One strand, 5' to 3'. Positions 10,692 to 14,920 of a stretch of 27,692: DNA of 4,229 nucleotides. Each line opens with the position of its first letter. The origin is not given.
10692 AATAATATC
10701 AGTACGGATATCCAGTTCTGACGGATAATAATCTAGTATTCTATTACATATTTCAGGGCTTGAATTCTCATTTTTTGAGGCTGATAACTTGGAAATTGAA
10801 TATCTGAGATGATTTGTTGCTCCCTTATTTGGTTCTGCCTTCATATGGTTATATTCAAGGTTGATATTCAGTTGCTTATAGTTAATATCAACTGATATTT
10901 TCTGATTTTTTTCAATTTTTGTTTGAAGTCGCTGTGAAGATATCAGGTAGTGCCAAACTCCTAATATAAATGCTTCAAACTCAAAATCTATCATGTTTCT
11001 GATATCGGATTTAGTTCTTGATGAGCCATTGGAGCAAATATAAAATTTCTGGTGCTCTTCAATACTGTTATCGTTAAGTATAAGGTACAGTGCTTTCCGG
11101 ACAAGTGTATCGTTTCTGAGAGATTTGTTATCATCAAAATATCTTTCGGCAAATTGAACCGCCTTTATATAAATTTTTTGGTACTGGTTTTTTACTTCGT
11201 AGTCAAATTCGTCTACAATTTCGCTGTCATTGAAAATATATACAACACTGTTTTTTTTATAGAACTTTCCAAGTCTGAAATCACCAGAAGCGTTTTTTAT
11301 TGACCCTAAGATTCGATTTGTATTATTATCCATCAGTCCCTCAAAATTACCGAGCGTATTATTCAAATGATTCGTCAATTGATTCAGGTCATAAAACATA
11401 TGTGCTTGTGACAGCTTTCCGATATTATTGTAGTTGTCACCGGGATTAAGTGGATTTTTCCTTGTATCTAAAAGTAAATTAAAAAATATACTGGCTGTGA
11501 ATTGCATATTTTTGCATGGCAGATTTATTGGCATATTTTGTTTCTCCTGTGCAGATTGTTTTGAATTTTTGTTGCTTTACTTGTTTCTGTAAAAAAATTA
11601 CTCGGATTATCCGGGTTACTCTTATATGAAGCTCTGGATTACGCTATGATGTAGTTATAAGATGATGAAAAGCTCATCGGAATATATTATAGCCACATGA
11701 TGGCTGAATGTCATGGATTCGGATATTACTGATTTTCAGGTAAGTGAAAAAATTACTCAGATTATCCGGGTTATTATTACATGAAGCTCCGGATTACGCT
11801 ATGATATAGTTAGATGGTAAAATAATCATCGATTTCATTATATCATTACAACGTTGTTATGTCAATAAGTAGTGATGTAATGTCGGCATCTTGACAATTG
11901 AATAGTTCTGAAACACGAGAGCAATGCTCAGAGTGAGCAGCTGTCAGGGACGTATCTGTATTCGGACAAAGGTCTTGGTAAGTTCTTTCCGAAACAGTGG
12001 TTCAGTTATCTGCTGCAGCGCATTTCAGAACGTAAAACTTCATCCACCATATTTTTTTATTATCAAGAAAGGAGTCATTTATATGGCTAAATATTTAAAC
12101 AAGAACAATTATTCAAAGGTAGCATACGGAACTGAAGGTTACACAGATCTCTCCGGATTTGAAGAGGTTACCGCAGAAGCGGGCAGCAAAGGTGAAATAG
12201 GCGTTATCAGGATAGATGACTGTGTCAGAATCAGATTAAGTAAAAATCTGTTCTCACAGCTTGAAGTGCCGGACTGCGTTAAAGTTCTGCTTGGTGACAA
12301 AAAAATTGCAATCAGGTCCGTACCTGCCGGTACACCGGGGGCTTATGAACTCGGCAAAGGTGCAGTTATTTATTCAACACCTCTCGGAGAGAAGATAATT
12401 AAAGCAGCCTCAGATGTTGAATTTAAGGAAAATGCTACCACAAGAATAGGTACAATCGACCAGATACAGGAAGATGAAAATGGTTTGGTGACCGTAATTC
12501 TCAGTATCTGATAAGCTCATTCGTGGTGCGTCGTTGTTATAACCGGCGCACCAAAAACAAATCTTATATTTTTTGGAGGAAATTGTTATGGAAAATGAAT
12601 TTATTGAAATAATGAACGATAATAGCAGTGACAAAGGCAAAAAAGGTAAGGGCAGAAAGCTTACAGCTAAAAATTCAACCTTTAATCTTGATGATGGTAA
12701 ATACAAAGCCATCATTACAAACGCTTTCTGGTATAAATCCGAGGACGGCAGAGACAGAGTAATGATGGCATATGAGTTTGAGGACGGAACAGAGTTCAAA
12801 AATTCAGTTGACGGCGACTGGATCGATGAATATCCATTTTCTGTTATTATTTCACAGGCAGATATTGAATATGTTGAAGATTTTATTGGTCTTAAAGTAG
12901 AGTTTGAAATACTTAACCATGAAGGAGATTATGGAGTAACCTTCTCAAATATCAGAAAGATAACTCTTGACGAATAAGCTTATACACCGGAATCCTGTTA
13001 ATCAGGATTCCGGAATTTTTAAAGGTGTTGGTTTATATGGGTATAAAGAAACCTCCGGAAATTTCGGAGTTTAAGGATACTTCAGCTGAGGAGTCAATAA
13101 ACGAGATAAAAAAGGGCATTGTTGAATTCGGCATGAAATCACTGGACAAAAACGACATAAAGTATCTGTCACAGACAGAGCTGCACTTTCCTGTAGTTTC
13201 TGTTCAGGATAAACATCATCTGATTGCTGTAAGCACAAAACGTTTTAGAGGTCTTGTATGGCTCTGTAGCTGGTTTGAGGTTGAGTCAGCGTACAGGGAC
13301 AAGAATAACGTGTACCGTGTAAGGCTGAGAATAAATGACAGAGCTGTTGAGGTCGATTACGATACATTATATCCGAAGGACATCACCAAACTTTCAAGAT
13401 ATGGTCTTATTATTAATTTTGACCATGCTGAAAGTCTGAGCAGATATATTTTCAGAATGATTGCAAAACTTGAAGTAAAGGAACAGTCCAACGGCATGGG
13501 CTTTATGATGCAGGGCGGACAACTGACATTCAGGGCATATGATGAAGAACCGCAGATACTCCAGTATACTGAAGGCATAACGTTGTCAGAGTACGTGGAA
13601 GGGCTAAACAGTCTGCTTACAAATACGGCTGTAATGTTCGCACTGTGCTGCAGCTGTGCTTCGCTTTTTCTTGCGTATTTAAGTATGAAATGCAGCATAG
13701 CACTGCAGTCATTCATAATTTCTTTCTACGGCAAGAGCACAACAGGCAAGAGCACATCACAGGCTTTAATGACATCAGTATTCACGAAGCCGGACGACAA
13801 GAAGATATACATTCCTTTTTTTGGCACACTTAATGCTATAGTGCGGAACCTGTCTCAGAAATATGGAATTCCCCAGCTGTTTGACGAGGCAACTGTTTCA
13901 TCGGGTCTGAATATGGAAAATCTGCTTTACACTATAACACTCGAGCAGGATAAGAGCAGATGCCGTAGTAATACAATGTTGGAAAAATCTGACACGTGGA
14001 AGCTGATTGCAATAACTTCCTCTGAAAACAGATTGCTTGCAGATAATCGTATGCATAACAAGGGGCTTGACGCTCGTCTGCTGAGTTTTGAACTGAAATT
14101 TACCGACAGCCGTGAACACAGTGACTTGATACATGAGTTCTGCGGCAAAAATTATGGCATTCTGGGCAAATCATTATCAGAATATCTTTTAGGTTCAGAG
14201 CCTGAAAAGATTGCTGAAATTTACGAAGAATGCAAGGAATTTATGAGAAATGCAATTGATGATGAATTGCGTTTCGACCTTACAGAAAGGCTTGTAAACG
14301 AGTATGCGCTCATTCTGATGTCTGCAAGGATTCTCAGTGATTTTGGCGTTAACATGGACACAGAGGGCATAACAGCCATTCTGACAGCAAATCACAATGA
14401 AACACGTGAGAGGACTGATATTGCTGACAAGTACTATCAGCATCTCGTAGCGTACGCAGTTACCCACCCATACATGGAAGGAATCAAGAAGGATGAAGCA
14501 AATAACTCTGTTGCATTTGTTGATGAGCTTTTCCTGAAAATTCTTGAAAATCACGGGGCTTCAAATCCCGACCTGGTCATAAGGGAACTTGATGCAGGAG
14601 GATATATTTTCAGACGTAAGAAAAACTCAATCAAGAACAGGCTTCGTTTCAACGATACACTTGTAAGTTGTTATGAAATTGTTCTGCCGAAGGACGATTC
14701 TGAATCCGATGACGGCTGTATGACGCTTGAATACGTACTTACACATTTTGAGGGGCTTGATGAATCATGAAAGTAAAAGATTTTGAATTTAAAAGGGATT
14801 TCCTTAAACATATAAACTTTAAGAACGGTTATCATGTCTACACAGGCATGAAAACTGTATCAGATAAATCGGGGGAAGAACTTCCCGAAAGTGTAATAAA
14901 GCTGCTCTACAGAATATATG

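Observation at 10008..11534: Orphan minus-strand protein with an internal tandem duplication of a WHY-motif domain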

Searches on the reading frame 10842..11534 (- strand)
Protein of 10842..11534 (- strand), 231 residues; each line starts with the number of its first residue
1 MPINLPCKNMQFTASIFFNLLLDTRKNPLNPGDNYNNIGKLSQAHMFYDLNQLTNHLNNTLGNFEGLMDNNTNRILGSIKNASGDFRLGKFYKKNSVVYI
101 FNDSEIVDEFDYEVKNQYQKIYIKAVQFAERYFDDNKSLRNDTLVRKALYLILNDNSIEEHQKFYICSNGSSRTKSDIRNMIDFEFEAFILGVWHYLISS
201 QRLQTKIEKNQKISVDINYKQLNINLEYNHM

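Call 57: find_homologous_proteins(query=A5, max_evalue=0.001)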
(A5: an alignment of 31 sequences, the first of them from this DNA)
Query A5 (31 sequences) (215 aa, profile of the alignment): 99 proteins with E <= 0.001 among 1994 candidates.
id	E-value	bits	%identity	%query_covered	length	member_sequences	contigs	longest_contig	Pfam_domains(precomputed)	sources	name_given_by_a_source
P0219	6.7e-73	263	33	48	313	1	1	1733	-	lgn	-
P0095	1.5e-72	262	27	94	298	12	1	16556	-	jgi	jgi:hypothetical protein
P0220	1.3e-71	259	26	90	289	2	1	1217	-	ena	-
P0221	4.6e-71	257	25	90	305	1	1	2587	-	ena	-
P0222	5.8e-71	256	30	58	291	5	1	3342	-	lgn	-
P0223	6.6e-71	256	24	87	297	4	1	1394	-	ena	-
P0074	1.1e-70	255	28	50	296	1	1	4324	-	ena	-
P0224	2.1e-70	255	29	58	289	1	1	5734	-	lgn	-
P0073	3.3e-70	254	29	66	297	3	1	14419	-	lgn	-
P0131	3.5e-70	254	30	48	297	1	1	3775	-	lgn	-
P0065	7.8e-69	249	24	89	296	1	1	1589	-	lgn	-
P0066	8.9e-69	249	24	89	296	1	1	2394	-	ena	-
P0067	1.3e-68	249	24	89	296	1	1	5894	-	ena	-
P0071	2.6e-68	248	24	89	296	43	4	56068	-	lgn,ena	-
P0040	3.0e-68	247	24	89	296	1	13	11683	-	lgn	-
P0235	3.3e-62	228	29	89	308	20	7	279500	-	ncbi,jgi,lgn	ncbi:MAG: hypothetical protein ACOYH0_00110 [Saccharofermentanales bacterium]|jgi:hypothetical prote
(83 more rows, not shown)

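Call 61: find_encoding_contigs(protein=P0235, flank=8000, max_places=2)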
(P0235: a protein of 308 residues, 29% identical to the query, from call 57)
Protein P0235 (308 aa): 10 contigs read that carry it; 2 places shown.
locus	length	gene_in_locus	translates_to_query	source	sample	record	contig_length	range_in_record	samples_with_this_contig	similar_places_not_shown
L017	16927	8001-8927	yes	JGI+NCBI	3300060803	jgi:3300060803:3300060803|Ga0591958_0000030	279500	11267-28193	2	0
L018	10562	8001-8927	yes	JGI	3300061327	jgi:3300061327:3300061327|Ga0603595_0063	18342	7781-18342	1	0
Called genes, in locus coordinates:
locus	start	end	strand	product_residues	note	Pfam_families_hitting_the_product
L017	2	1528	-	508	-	PF00239:Resolvase, PF07508:Recombinase, PF13408:Zn_ribbon_recom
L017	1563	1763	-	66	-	PF20612:SHOCT_2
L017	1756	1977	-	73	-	-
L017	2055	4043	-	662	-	PF00476:DNA_pol_A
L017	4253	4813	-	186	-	PF10991:Enc34_ssDNA-bd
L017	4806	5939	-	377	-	PF10926:DUF2800, PF12705:PDDEXK_1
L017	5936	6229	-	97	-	-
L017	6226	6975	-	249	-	PF02498:Bro-N, PF03374:ANT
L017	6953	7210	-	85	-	-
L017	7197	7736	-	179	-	PF08281:Sigma70_r4_2 (weak), PF00196:GerE (weak)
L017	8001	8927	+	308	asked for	-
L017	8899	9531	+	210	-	-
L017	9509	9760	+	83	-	PF12728:HTH_17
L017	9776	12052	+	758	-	PF13166:AAA_13, PF13476:AAA_23 (weak), PF13304:AAA_21 (faint)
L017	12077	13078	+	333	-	-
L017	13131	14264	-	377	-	PF01555:N6_N4_Mtase (weak), PF01170:UPF0020 (weak)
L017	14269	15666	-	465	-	PF13443:HTH_26, PF01555:N6_N4_Mtase (faint)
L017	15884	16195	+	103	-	PF14359:DUF4406 (weak), PF24963:DUF7768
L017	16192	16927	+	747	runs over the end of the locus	PF08706:D5_N, PF19263:DUF5906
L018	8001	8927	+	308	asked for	-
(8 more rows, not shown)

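Call 64: search_solved_structures(query=A5, max_evalue=10, show_alignments=3)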
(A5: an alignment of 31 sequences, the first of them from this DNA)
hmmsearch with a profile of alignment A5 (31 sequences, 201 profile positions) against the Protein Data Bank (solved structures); distinct sequences matched with E-value up to 10: 0.

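Call 68: predict_structure(alignment_id=A6)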
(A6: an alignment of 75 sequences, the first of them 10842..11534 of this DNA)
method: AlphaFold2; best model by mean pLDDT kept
length: 231 residues; sequences in the alignment: 75
mean_pLDDT: 93.3   pTM: 0.92
mean pLDDT of the five models: 93.3, 92.6, 92.5, 91.8, 91.0
residues with pLDDT >= 90: 189; 70-90: 38; 50-70: 4; < 50: 0
segments of 3 or more residues with pLDDT < 50: none
pLDDT, mean of each block of 10 residues (from residue 1): 78 97 94 80 96 93 92 92 94 76 93 98 97 96 98 97 98 98 98 98 93 93 96 85
secondary structure, 60 per line:
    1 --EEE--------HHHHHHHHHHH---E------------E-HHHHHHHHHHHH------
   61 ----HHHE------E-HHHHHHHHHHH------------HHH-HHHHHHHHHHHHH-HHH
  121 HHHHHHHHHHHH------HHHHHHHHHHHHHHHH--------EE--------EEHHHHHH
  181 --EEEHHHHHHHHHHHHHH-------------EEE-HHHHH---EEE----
elements in order: E3-5 H14-24 H43-54 H77-87 H104-116 H118-132 H139-154 H175-180 E183-185 H186-199 E213-215 H217-221 E225-227

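Call 75: fold_search(model_id=the predicted structure, library=viral)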
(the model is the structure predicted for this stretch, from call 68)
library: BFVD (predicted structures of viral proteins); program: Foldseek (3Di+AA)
matches with E <= 10: 44; with E <= 0.001: 0
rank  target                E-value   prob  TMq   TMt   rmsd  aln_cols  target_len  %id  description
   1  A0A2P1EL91            2.4e+00  0.01  0.14  0.15  15.5       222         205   15  Uncharacterized protein [Moumouvirus australiensis]
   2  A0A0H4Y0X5            2.5e+00  0.02  0.16  0.12  18.1       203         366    9  Uncharacterized protein [Salmon gill poxvirus]
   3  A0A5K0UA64            2.5e+00  0.02  0.16  0.05  13.1       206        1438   10  Cullin family profile domain-containing protein [Yasminevirus sp. GU-2018]
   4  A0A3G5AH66            3.2e+00  0.01  0.16  0.15  15.6       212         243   10  Uncharacterized protein [Sylvanvirus sp.]
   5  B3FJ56                3.7e+00  0.01  0.11  0.08  24.1       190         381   12  Virion structural protein [Pseudomonas phage 201phi2-1]
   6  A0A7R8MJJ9            4.0e+00  0.01  0.11  0.07  23.6       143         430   11  Uncharacterized protein [Klebsiella phage vB_KvM-Eowyn]
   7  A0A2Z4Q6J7            4.4e+00  0.03  0.18  0.15  10.0       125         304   11  (no name in the UniProt tables at hand)
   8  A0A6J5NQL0            4.7e+00  0.01  0.15  0.17  15.3       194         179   11  Transglycosylase SLT domain 1 [uncultured Caudovirales phage]
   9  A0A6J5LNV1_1          4.7e+00  0.01  0.17  0.05  17.7       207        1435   12  N-acetyltransferase domain-containing protein [uncultured Caudovirales phage]
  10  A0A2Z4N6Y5            4.7e+00  0.01  0.15  0.08  16.3       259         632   10  (no name in the UniProt tables at hand)
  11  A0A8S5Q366            4.9e+00  0.01  0.13  0.08  15.4       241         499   12  DNA-directed DNA polymerase (Fragment) [Myoviridae sp. ctMYT7]
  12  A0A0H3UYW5            5.2e+00  0.01  0.15  0.10  19.6       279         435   11  Outer capsid protein VP2 (Fragment) [Bluetongue virus]
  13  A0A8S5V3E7            5.5e+00  0.01  0.12  0.06  22.4       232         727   13  Internal virion protein C [Caudovirales sp. ctVfb8]
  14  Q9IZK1                5.8e+00  0.01  0.16  0.07  13.4       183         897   12  Envelopment polyprotein (Fragment) [Cache Valley virus]
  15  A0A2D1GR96            5.8e+00  0.01  0.10  0.06  23.7       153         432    9  Virion structural protein [Pseudomonas phage SL2]
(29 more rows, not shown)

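Call 81: search_protein_families(library=pfam, alignment_id=A6, max_evalue=1)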
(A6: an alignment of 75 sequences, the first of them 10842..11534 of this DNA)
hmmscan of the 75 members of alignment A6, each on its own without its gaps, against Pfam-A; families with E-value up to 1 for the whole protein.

A. member 1, window:10842-11534:- (231 aa): 0 families

B. families by the number of members that match (of 75 scanned): 40 families (the first 25 are shown)
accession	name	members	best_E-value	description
PF09479.16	Flg_new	2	0.065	Listeria-Bacteroides repeat domain (List_Bact_rpt)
PF01607.29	CBM_14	1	0.0016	Chitin binding Peritrophin-A domain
PF08317.16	Spc7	1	0.0046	Spc7 kinetochore protein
PF16202.10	BLM_N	1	0.018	N-terminal region of Bloom syndrome protein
PF03754.18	At2g31720-like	1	0.018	B3 domain-containing protein At2g31720-like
PF25723.1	HU_inhibitor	1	0.03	Bacteriophage inhibitor of histone-like protein HU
PF15286.11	Bcl-2_3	1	0.035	Apoptosis regulator M11, B cell 2 leukaemia/lymphoma like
PF19212.5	CoV_NSP2_C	1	0.045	Coronavirus replicase NSP2, C-terminal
PF20457.3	DUF6710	1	0.051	Family of unknown function (DUF6710)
PF12177.13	Proho_convert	1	0.056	Prohormone convertase enzyme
PF08453.16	Peptidase_M9_N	1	0.059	Peptidase family M9 N-terminal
PF08634.16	Pet127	1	0.061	Mitochondrial protein Pet127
PF18663.7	Pallilysin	1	0.065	Pallilysin beta barrel domain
PF08622.16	Svf1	1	0.077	Svf1-like N-terminal lipocalin domain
PF18904.5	DUF5660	1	0.08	Domain of unknown function (DUF5660)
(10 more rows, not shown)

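Call 83: search_protein_families(library=pfam, proteins=[L017:8899-9531:+], max_evalue=0.01)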
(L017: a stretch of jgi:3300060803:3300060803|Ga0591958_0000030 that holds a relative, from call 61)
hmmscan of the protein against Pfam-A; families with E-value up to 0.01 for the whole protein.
L017:8899-9531:+ (210 aa): 0 families

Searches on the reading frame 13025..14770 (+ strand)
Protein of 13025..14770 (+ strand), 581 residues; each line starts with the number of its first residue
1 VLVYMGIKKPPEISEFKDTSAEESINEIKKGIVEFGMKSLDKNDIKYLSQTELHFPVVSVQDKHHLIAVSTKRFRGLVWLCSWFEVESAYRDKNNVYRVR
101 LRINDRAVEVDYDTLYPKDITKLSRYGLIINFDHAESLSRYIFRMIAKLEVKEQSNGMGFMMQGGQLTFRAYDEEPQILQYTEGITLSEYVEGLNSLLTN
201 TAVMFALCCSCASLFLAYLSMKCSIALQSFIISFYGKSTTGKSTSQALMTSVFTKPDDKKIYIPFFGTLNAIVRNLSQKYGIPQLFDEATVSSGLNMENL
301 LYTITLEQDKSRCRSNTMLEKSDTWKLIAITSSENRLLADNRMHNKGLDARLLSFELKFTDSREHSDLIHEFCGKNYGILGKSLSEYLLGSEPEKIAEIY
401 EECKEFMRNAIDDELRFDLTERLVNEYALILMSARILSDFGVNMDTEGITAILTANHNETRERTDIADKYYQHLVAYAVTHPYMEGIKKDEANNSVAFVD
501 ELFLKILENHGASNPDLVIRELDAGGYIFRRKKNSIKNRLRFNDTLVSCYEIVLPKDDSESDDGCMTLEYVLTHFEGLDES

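Call 9: search_protein_families(library=phrogs, proteins=[window:13025-14770:+], max_evalue=0.001)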
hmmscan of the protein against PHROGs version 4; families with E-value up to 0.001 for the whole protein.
window:13025-14770:+ (581 aa): 3 families
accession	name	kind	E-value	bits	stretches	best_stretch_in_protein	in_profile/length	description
phrog_8841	-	DNA, RNA and nucleotide metabolism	2e-34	120.3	1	117-482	166-532/633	DNA primase/helicase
phrog_25314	-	unknown function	1e-12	48.1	1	231-465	619-858/1010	-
phrog_1139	-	DNA, RNA and nucleotide metabolism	2.1e-09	36.9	1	207-463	525-780/895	DNA primase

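Call 10: search_protein_families(library=pfam, proteins=[window:13025-14770:+], max_evalue=0.001)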
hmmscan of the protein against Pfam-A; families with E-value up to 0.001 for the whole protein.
window:13025-14770:+ (581 aa): 2 families
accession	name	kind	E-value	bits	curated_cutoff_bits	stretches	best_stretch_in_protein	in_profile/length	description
PF06048.17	DUF927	-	6e-16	59.4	22.6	1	78-316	24-276/284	Domain of unknown function (DUF927)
PF18662.7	HTH_56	-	0.00031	21.2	26.2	0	487-556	38-110/111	Cch helix turn helix domain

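Call 46: find_related_loci(query=window:13025-14770:+, collection=genome_contigs, flank=9000)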
Query window:13025-14770:+ (581 aa) in genome_contigs; peptide patterns used: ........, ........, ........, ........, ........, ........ (x = any residue, [..] = any of these).
30 stretches matched a pattern; 6 encode a relative of the query (tblastn E <= 1e-3); 6 distinct loci.
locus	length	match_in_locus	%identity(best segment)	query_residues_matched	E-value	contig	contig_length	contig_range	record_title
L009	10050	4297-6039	95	1-581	0e+0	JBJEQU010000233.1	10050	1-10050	MAG: Porcipelethomonas sp. isolate PUUB14_bin.064 NODE_6755_length_10050_cov_5.789395, whole genome shotgun sequence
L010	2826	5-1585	82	55-581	0e+0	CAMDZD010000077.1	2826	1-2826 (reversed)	MAG: uncultured Clostridia bacterium isolate SRR11489789_bin.4_metaWRAP_v1.3_MAG genome assembly, contig: ERZ11466733.58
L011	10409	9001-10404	81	2-461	0e+0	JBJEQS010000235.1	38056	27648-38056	MAG: Oscillospiraceae bacterium isolate SARD08_bin.038 NODE_327_length_38056_cov_12.412568, whole genome shotgun sequenc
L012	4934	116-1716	78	48-581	0e+0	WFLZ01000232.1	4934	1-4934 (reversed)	MAG: Clostridia bacterium isolate MAG226 MERGED_283100, whole genome shotgun sequence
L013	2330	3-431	84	439-581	8e-82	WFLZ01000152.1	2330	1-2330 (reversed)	MAG: Clostridia bacterium isolate MAG226 MERGED_388024, whole genome shotgun sequence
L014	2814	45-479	71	258-402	1e-66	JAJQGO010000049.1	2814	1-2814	MAG: Ruminococcus sp. isolate U.2_2 NODE_5066_length_2814_cov_21.338528, whole genome shotgun sequence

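Call 52: search_protein_families(library=pfam, proteins=[L009:2355-3050:+], max_evalue=0.01)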
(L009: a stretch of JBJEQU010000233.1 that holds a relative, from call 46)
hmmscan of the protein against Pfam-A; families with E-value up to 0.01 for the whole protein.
L009:2355-3050:+ (231 aa): 0 families

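Call 62: search_protein_families(library=padloc, proteins=[L009:2355-3050:+], max_evalue=0.01)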
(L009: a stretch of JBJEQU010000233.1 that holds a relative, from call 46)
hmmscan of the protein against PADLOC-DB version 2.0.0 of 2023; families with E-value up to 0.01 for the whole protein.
L009:2355-3050:+ (231 aa): 0 families
